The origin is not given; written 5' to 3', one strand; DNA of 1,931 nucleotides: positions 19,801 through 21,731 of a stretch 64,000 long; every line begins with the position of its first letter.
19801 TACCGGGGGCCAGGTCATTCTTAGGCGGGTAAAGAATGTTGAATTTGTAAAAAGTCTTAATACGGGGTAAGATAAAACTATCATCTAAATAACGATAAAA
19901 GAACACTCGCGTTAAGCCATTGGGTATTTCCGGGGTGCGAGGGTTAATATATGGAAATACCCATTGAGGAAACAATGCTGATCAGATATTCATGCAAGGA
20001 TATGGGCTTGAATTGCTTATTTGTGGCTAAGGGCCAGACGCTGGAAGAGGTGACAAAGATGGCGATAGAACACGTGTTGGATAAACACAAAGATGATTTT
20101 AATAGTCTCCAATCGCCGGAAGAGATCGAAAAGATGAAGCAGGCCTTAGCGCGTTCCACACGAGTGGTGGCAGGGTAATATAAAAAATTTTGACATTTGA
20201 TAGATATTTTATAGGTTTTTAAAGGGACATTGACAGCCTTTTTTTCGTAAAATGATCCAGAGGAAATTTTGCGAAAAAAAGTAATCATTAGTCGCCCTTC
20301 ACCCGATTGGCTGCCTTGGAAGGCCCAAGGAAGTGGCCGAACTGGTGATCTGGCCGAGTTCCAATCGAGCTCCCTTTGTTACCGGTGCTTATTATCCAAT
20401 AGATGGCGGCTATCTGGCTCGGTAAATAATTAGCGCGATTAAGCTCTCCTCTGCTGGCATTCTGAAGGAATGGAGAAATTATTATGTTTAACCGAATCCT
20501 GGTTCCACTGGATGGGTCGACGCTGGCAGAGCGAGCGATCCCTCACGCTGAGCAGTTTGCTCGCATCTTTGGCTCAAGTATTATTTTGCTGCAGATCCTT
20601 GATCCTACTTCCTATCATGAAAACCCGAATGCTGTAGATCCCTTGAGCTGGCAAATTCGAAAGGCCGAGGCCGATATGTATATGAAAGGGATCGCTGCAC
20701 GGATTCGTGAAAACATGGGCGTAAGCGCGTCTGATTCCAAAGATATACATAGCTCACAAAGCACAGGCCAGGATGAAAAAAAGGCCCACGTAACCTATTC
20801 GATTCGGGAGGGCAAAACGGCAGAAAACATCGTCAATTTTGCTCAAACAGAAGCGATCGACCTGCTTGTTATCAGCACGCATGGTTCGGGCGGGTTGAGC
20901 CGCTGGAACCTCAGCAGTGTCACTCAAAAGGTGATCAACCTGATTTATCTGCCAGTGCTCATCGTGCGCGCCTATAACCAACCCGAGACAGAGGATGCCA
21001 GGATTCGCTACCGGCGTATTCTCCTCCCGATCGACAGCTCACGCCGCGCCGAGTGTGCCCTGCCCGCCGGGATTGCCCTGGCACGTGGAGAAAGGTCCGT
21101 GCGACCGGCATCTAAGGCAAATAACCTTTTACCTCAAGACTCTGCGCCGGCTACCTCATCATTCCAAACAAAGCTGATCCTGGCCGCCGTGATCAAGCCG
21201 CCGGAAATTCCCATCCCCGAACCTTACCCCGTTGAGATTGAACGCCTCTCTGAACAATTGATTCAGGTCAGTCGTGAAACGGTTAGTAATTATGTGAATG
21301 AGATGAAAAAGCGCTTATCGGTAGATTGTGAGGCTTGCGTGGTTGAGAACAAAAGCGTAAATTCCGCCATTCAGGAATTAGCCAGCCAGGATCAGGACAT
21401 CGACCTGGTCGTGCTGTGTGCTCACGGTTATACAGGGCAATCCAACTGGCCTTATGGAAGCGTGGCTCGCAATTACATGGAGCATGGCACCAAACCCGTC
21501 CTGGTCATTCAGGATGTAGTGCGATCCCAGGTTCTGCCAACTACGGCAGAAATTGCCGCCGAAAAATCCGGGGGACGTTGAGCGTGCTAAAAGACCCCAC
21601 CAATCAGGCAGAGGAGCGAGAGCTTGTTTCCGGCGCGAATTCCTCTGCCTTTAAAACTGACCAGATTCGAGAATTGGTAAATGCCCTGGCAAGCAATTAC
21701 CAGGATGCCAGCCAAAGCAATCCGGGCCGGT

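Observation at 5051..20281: Five copies of a ~70-95-bp promoter-plus-leader module define a putative general-stress regulon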

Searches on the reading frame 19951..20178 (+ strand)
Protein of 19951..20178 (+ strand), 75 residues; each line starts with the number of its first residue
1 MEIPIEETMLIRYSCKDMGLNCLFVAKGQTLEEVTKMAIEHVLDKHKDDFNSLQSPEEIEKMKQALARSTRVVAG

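Call 54: search_protein_families(library=pfam, proteins=[window:19951-20178:+], max_evalue=0.01)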
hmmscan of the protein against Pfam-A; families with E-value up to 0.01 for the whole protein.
window:19951-20178:+ (75 aa): 2 families
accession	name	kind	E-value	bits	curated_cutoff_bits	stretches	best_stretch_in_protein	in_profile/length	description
PF06348.16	DUF1059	-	7.2e-07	29.8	21.1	1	13-65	4-53/56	Protein of unknown function (DUF1059)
PF05777.17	Acp26Ab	-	0.00053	21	25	1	33-67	53-88/90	Drosophila accessory gland-specific peptide 26Ab (Acp26Ab)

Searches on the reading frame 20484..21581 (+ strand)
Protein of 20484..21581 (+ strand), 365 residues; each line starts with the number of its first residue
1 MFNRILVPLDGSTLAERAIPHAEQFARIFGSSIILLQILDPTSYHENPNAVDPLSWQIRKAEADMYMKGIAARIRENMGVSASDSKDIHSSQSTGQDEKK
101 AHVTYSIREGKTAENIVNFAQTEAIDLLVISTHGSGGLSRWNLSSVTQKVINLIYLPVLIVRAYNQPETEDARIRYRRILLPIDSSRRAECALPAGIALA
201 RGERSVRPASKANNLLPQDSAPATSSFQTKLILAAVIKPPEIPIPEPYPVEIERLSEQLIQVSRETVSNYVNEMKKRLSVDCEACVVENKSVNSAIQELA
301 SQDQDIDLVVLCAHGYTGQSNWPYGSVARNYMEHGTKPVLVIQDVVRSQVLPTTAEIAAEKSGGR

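Call 47: search_protein_families(library=ncbifam, proteins=[window:20484-21581:+], max_evalue=0.001)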
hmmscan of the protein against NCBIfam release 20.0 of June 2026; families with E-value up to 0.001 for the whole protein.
window:20484-21581:+ (365 aa): 4 families
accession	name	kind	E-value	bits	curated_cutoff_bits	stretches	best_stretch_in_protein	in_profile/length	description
NF011581.0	PRK15005.1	equivalog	8e-06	26.1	166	0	102-162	85-144/144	universal stress protein UspF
NF012000.0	PRK15456.1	equivalog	2.8e-05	24.2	189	0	99-162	80-142/142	universal stress protein UspG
NF008380.0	PRK11175.1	equivalog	3e-05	23.1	227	0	266-342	224-299/313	universal stress protein UspE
NF007512.0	PRK10116.1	equivalog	0.00024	21.2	167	0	106-161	84-137/142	universal stress protein UspC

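Call 54: search_protein_families(library=pfam, proteins=[window:20484-21581:+], max_evalue=0.01)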
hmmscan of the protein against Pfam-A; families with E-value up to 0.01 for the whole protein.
window:20484-21581:+ (365 aa): 1 family
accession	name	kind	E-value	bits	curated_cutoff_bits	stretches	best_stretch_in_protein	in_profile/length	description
PF00582.32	Usp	-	1.4e-37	129.8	24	2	1-162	1-141/141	Universal stress protein family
